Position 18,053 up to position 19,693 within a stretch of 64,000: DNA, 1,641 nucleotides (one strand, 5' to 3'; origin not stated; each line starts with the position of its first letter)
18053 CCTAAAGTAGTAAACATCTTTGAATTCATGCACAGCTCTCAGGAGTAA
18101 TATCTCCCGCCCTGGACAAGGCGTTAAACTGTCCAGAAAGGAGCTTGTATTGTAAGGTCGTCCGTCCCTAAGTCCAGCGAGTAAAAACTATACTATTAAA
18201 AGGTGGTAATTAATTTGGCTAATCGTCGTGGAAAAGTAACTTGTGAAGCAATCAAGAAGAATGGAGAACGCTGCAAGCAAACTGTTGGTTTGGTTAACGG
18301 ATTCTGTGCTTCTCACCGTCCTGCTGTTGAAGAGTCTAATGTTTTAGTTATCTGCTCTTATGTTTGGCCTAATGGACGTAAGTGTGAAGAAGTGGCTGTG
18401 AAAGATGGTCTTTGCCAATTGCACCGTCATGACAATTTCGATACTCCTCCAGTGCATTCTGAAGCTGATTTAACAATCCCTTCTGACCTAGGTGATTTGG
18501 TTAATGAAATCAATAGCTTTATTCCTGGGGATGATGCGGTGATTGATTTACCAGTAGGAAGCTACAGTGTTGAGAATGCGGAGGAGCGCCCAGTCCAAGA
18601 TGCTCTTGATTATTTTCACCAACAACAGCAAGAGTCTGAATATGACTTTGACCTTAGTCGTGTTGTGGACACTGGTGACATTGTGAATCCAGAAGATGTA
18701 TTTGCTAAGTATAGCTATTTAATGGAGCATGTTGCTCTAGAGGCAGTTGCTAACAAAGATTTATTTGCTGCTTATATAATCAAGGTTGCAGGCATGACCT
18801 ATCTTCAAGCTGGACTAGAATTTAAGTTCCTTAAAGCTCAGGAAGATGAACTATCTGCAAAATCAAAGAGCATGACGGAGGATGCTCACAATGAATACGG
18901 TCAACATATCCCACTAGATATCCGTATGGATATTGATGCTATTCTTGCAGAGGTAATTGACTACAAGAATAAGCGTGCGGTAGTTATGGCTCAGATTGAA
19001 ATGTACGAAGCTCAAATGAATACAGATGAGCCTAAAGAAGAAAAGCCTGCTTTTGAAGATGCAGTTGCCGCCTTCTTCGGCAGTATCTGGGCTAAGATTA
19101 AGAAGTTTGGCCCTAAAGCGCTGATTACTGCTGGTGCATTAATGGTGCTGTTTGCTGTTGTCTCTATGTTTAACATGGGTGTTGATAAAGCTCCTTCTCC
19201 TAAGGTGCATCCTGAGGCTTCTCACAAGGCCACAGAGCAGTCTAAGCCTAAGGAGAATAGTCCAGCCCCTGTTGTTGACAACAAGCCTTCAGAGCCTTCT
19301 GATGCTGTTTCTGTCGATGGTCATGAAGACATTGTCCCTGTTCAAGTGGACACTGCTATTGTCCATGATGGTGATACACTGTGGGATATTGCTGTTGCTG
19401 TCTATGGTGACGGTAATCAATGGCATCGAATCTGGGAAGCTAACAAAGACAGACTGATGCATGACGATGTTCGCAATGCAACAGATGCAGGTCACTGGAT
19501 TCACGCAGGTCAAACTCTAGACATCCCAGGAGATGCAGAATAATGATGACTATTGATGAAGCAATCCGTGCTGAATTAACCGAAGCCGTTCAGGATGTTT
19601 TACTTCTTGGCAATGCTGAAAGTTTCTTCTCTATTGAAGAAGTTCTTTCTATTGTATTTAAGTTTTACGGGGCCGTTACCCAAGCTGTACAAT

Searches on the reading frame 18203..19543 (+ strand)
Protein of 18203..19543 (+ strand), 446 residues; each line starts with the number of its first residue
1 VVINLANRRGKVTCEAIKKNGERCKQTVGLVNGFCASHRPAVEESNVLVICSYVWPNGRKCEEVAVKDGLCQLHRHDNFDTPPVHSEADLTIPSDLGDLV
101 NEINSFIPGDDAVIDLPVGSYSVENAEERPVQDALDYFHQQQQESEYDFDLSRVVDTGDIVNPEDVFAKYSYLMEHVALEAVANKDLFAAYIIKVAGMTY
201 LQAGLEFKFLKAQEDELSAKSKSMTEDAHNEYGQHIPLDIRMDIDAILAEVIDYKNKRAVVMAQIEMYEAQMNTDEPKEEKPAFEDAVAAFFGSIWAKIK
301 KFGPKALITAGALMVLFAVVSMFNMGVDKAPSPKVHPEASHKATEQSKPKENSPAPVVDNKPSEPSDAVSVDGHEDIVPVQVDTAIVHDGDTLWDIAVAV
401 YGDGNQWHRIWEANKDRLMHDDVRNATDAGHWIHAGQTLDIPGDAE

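Call 9: search_protein_families(library=pfam, proteins=[window:18203-19543:+])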
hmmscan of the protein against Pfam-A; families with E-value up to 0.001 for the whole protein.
window:18203-19543:+ (446 aa): 2 families
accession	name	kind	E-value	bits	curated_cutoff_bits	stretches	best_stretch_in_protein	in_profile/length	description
PF19067.5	DUF5763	-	2.2e-05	24.2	26.3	1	13-39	3-28/39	Family of unknown function (DUF5763)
PF01476.26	LysM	-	0.00056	20.2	20.9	0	387-442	3-43/43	LysM domain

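Call 60: search_protein_families(library=phrogs, proteins=[window:18203-19543:+], max_evalue=0.001)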
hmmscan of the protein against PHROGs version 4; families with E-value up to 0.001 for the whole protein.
window:18203-19543:+ (446 aa): 4 families
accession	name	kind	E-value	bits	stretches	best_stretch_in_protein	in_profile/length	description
phrog_380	-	lysis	1.9e-11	44.5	1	376-444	177-237/309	endolysin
phrog_21966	-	unknown function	2.5e-08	35.1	1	384-423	96-135/146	-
phrog_14367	-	unknown function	1.8e-06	27.1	1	383-442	814-869/869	-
phrog_8272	-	tail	7.4e-06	27.3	1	375-419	30-74/93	tail protein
